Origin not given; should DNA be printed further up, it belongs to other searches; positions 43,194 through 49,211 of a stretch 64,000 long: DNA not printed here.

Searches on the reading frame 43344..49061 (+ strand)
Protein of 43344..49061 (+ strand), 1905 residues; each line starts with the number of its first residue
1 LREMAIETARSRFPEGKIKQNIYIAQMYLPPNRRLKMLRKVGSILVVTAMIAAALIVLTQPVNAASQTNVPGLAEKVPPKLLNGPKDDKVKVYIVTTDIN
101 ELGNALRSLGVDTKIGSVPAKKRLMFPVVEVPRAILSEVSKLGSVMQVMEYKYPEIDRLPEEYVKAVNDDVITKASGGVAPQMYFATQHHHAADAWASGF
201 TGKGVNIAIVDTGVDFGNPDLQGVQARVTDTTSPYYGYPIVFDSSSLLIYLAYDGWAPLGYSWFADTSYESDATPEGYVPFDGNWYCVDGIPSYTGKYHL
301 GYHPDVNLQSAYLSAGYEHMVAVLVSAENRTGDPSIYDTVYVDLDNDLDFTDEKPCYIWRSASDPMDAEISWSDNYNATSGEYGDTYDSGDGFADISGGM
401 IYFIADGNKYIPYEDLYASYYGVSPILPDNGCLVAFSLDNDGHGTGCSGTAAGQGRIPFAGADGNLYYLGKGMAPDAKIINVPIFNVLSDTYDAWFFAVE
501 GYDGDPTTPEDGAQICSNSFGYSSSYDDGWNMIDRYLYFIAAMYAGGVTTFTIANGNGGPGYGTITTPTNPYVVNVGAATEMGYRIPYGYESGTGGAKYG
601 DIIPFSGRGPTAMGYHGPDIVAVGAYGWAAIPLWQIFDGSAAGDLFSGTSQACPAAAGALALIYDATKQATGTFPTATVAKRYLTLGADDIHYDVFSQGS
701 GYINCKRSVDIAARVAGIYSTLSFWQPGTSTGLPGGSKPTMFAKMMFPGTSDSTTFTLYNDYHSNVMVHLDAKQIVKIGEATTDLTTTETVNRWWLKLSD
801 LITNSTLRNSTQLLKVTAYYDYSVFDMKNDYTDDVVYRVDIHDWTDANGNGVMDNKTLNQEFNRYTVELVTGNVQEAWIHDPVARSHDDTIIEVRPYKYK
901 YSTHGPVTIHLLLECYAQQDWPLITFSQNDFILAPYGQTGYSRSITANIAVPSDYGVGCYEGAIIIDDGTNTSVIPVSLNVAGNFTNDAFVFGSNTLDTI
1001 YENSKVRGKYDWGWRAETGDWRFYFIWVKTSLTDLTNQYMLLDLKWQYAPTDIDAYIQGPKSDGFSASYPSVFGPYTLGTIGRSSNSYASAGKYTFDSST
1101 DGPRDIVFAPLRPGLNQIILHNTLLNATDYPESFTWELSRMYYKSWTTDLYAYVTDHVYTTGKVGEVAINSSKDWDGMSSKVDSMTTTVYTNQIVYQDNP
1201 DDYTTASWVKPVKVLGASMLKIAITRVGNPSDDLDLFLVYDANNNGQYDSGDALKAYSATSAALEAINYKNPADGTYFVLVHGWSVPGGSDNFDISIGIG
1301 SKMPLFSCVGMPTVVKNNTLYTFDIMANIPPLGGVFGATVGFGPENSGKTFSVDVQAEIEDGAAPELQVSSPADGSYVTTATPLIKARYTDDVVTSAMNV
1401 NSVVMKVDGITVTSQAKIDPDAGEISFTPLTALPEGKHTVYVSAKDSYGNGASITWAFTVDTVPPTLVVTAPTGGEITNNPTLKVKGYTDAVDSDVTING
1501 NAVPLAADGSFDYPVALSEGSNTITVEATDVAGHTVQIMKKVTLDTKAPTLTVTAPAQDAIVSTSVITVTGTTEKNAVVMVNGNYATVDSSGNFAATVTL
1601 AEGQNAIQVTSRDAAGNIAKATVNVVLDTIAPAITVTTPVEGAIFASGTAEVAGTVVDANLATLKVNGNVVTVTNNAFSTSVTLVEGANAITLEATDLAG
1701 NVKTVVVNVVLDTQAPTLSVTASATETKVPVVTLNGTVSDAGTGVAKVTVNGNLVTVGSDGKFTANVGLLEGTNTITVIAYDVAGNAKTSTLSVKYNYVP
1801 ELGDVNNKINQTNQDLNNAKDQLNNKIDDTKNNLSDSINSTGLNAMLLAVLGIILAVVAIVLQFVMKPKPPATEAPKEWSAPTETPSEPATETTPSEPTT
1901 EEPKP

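Call 62: search_protein_families(library=pfam, proteins=[window:43344-49061:+], max_evalue=0.001)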
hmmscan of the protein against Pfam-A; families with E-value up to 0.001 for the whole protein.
window:43344-49061:+ (1905 aa): 7 families
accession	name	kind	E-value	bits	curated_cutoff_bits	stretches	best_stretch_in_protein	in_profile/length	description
PF09136.16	Glucodextran_B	-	9.8e-68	224.5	27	4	1465-1545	1-82/83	Glucodextranase, domain B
PF00082.27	Peptidase_S8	-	8.4e-26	91.4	21.8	1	202-671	1-261/288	Subtilase family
PF19077.6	Big_13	-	1.4e-23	83.7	27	4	1397-1462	37-102/102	Bacterial Ig-like domain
PF13750.12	Big_3_3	-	1.1e-07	32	27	0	1430-1483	9-62/157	Bacterial Ig-like domain (group 3)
PF04151.21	PPC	-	7.5e-06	27.2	25.9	1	1217-1283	13-70/70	Bacterial pre-peptidase C-terminal domain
PF13205.12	Big_5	-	0.00062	20.9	23.6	1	1361-1459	1-104/105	Bacterial Ig-like domain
PF07495.19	Y_Y_Y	-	0.00077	19.8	26.6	0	1407-1460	17-64/65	Y_Y_Y domain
